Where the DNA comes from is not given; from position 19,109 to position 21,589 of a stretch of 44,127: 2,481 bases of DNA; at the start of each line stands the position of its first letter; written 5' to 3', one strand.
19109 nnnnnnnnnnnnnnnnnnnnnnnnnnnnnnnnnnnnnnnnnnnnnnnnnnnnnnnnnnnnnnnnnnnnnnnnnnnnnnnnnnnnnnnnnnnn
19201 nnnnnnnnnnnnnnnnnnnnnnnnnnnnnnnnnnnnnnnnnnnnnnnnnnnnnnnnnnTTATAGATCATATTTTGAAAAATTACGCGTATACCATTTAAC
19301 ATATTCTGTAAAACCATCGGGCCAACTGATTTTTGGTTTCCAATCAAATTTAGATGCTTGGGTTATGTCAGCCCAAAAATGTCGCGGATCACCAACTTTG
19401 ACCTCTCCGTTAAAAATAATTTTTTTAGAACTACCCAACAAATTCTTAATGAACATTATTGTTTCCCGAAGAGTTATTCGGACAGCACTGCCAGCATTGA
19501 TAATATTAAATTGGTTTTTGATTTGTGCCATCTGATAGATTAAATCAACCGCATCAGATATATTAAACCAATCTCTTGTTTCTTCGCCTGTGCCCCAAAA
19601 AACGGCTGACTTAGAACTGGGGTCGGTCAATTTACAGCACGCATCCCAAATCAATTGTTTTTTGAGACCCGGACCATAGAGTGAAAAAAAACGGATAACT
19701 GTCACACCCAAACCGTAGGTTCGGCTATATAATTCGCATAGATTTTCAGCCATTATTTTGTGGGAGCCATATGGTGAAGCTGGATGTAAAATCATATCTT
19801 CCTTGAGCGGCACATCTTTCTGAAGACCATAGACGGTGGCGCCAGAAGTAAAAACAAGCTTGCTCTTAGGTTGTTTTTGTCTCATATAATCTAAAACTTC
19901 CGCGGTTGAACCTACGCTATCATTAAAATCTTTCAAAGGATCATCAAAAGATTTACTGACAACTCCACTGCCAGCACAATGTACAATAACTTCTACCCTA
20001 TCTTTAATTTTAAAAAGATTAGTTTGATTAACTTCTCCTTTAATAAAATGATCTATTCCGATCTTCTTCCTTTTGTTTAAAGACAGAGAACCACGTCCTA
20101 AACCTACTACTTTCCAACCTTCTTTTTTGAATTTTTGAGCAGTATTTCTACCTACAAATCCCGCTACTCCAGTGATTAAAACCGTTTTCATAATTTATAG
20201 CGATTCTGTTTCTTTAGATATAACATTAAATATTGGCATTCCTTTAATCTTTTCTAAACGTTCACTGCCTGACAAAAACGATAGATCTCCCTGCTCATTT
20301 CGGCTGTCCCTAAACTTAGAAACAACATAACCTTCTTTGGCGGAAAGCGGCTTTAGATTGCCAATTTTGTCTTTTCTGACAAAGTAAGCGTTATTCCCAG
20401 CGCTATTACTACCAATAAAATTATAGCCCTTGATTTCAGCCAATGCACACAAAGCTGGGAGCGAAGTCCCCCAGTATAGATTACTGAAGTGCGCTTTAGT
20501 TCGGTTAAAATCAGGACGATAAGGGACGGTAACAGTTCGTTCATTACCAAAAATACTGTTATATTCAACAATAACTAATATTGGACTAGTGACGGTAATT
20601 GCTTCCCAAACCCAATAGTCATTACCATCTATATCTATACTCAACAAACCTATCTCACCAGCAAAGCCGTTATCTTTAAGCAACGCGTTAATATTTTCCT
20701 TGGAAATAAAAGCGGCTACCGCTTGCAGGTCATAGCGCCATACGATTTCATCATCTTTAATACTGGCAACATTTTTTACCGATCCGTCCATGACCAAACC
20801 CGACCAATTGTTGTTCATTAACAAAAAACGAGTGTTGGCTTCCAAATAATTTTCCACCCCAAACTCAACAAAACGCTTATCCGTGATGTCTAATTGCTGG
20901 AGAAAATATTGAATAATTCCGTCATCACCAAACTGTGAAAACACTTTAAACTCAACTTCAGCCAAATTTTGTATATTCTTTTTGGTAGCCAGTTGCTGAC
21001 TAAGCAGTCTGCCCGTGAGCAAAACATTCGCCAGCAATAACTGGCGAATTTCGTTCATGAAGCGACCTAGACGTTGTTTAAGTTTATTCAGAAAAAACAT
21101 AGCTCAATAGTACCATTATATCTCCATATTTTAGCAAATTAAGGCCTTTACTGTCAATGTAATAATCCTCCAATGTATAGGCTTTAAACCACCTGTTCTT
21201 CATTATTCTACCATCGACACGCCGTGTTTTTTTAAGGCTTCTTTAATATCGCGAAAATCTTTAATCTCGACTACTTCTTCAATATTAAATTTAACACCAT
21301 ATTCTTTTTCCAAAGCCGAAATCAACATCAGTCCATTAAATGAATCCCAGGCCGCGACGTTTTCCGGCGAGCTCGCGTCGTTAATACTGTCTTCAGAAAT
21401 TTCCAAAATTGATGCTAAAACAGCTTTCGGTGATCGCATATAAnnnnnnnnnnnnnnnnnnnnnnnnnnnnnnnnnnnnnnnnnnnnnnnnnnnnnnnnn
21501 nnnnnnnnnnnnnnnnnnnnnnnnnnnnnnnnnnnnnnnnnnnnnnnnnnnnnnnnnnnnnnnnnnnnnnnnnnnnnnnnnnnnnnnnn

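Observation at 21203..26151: Self-contained carrier-protein module (ligase, ACP, dedicated AcpS, alpha/beta hydrolase, LbH acyltransferase) wrapped around a MIPS homologue inside a glycan locus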

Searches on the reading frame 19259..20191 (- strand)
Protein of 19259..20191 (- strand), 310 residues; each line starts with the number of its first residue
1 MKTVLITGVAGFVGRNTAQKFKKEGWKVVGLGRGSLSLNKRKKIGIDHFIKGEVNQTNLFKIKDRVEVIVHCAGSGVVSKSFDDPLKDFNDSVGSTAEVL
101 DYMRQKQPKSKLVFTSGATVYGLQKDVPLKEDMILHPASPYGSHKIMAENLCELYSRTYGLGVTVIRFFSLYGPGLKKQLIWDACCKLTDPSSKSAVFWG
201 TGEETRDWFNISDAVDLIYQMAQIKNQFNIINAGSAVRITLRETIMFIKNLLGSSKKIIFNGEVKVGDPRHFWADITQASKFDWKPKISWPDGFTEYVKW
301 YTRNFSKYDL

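Call 6: search_protein_families(library=pfam, proteins=[window:19259-20191:-], max_evalue=0.001)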
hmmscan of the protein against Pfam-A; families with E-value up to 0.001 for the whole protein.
window:19259-20191:- (310 aa): 5 families
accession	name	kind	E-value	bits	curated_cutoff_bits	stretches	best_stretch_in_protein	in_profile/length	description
PF01370.27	Epimerase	-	5.6e-45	154.1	20.9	1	4-234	1-240/240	NAD dependent epimerase/dehydratase family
PF16363.11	GDP_Man_Dehyd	-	4.9e-38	131.9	27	1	5-295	1-330/332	GDP-mannose 4,6 dehydratase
PF04321.23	RmlD_sub_bind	-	8e-10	38.7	27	1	3-174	2-154/287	RmlD substrate binding domain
PF01073.25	3Beta_HSD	-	4.9e-07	29.5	22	1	5-152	1-157/280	3-beta hydroxysteroid dehydrogenase/isomerase family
PF07993.18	NAD_binding_4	-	1.7e-06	27.8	20.1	1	59-168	82-204/258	Male sterility protein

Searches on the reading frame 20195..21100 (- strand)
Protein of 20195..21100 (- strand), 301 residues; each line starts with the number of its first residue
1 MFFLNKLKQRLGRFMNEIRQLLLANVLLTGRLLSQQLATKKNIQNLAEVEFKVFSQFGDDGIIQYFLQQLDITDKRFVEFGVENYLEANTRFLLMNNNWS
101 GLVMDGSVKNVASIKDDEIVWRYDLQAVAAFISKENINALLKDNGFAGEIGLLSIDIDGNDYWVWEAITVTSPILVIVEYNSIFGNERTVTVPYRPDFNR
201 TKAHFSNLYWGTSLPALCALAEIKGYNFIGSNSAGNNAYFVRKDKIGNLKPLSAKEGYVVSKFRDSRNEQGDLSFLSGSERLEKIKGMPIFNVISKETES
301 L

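Call 6: search_protein_families(library=pfam, proteins=[window:20195-21100:-], max_evalue=0.001)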
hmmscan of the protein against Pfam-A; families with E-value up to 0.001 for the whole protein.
window:20195-21100:- (301 aa): 0 families

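Call 45: search_protein_families(library=pfam, proteins=[window:20195-21100:-], max_evalue=1)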
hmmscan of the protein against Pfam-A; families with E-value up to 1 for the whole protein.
window:20195-21100:- (301 aa): 2 families
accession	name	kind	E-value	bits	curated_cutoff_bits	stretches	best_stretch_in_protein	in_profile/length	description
PF05050.19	Methyltransf_21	-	0.04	14.5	22.7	1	132-184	97-152/173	Methyltransferase FkbM domain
PF07578.16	LAB_N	-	0.076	13.6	26.7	1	23-72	4-53/71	Lipid A Biosynthesis N-terminal domain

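Call 58: search_solved_structures(query=window:20195-21100:-, max_evalue=10)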
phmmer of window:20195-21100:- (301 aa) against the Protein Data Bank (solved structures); distinct sequences matched with E-value up to 10: 6.
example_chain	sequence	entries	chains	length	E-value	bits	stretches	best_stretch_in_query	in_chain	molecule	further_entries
3j6b_7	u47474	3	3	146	0.0043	19.6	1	208-274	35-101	54S ribosomal protein IMG2, mitochondrial | Large ribosomal subunit protein mL49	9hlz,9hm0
5mrc_7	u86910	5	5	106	0.0078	18.8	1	216-274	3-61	mL49 | Large ribosomal subunit protein mL49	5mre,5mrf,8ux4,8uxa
4mzj_A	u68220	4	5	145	0.44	13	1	50-139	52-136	Myosin A tail domain interacting protein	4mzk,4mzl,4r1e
2qac_A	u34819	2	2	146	0.45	13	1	50-139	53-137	Myosin A tail domain interacting protein MTIP | MYOSIN A TAIL DOMAIN INTERACTING PROTEIN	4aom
6zn3_B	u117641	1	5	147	0.46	13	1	50-139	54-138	Myosin A tail domain interacting protein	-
4kns_A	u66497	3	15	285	1.5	11.3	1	71-119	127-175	Multicopper oxidase type 1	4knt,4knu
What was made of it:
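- Tried and rejected: No significant Pfam hit (faint FkbM, E 0.04; call 45) and no PDB relative (call 58).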

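Call 67: search_protein_representatives(protein=window:20195-21100:-)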
Query: 301 residues. Proteins with E-value up to 0.001 (for the whole library): 6790; up to 1e-10: 3853; up to 1e-30: 787. The best 150 are listed.
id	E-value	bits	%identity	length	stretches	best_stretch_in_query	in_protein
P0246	5.4e-102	357.4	56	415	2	23-294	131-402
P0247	1.9e-95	335.9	53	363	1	11-296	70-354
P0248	1.4e-94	333.1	54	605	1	4-301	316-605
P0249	3.3e-93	328.5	55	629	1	30-294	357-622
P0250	3.3e-92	325.3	53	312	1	13-299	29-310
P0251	6.2e-92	324.3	52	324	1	3-297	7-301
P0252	1.1e-91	323.5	52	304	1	3-300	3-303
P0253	1.2e-91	323.4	55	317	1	21-298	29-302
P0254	3.6e-90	318.6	54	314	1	26-294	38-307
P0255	4.0e-90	318.4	51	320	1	5-284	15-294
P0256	1.6e-89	316.5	51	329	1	25-293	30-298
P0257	3.4e-89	315.4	52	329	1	19-299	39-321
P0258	1.3e-87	310.2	53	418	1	13-293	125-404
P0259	1.9e-87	309.6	54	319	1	24-294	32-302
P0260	1.8e-86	306.4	53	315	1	33-298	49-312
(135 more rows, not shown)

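Call 69: predict_structure(protein=window:20195-21100:-)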
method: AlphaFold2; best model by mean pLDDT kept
length: 301 residues; sequences in the alignment: 1
mean_pLDDT: 35.7   pTM: 0.27
mean pLDDT of the five models: 35.7, 35.4, 35.4, 34.1, 32.0
residues with pLDDT >= 90: 0; 70-90: 12; 50-70: 29; < 50: 260
segments of 3 or more residues with pLDDT < 50: 21-213, 230-237, 245-301
pLDDT, mean of each block of 10 residues (from residue 1): 74 67 43 34 28 26 28 27 26 25 26 25 27 39 37 30 34 38 33 32 30 48 53 47 44 34 31 28 34 24 25
secondary structure, 60 per line:
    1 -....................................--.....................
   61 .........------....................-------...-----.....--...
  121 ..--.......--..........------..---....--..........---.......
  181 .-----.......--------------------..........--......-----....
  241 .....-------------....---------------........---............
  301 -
elements in order: H2-37 H40-69 H76-95 E111-115 E118-122 H125-131 H134-143 E155-158 E161-170 E174-181 E187-193 H214-223 E226-231 E237-242 E259-262 H278-285 H289-300
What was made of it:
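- Tried and rejected: The single-sequence AlphaFold model was unusable (pLDDT 35.7; call 69), so I ran no fold search.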

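Call 70: search_protein_families(library=pfam, alignment_id=A3, max_evalue=0.001)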
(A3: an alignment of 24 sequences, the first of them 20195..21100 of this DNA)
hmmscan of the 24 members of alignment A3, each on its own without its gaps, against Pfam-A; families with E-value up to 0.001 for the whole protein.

A. member 1, window:20195-21100:- (301 aa): 0 families

B. families by the number of members that match (of 24 scanned): 9 families
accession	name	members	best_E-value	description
PF00535.33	Glycos_transf_2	9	4.3e-24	Glycosyl transferase family 2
PF13641.12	Glyco_tranf_2_3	5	0.00018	Glycosyltransferase like family 2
PF05050.19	Methyltransf_21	2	1.5e-21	Methyltransferase FkbM domain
PF22674.2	C2185-like_N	2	3.1e-08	C2185-like, N-terminal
PF19662.4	DUF6165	1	1.9e-08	Family of unknown function (DUF6165)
PF01442.23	Apolipoprotein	1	1.4e-06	Apolipoprotein A1/A4/E domain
PF13489.12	Methyltransf_23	1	1.4e-05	Methyltransferase domain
PF02709.20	Glyco_transf_7C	1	0.00044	N-terminal domain of galactosyltransferase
PF22905.2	Hydro_N_hd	1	0.00073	Hydrolase N-terminal helical domain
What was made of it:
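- Tried and rejected: An exhaustive search shows a large family, often fused to GT2 glycosyltransferases (calls 67, 70).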

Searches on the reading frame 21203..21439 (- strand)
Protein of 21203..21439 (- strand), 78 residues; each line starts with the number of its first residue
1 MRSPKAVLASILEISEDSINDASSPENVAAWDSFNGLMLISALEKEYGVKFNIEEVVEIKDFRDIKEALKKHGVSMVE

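Call 4: search_protein_families(library=pfam, proteins=[window:21203-21439:-], max_evalue=0.01)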
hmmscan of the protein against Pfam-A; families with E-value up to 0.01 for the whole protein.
window:21203-21439:- (78 aa): 1 family
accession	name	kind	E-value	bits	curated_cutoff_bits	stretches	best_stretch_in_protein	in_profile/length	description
PF00550.31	PP-binding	-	2.5e-05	24.9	20.8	1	6-68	5-66/67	Phosphopantetheine attachment site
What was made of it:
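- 21203..21439 (-): 78-aa dedicated acyl carrier protein; the predicted phosphopantetheine site is Ser33 in '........'. Pfam PP-binding, 24.9 bits against a cutoff of 20.8 (call 4).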

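Call 5: search_protein_families(library=ncbifam, proteins=[window:21203-21439:-], max_evalue=0.01)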
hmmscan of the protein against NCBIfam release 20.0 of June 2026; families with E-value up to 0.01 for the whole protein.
window:21203-21439:- (78 aa): 3 families
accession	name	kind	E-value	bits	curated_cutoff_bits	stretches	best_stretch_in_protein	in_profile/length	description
NF002148.0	PRK00982.1-2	subfamily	7.2e-05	22.6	71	1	6-72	11-77/79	acyl carrier protein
NF006031.0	PRK08172.1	equivalog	0.00017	22.2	76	1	5-72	10-77/82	acyl carrier protein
NF002149.0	PRK00982.1-3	equivalog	0.01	15.8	106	0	5-60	9-64/78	acyl carrier protein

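Call 46: find_homologous_proteins(query=window:21203-21439:-, max_evalue=0.001)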
Query window:21203-21439:- (78 aa): 5 proteins with E <= 0.001 among 7 candidates.
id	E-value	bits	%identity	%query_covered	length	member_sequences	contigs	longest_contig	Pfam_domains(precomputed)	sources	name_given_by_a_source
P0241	2.2e-41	156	100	100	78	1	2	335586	-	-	-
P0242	3.6e-37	143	90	100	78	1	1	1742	PF00550.32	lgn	-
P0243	5.6e-29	117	76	96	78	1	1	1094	PF00550.32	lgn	-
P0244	8.5e-24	101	64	95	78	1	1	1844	-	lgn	-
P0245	4.8e-15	73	47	95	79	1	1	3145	PF00550.32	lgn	-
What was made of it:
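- Tried and rejected: A homology search with the 78-aa carrier returned only 5 hits because of the word-index limit (call 46).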
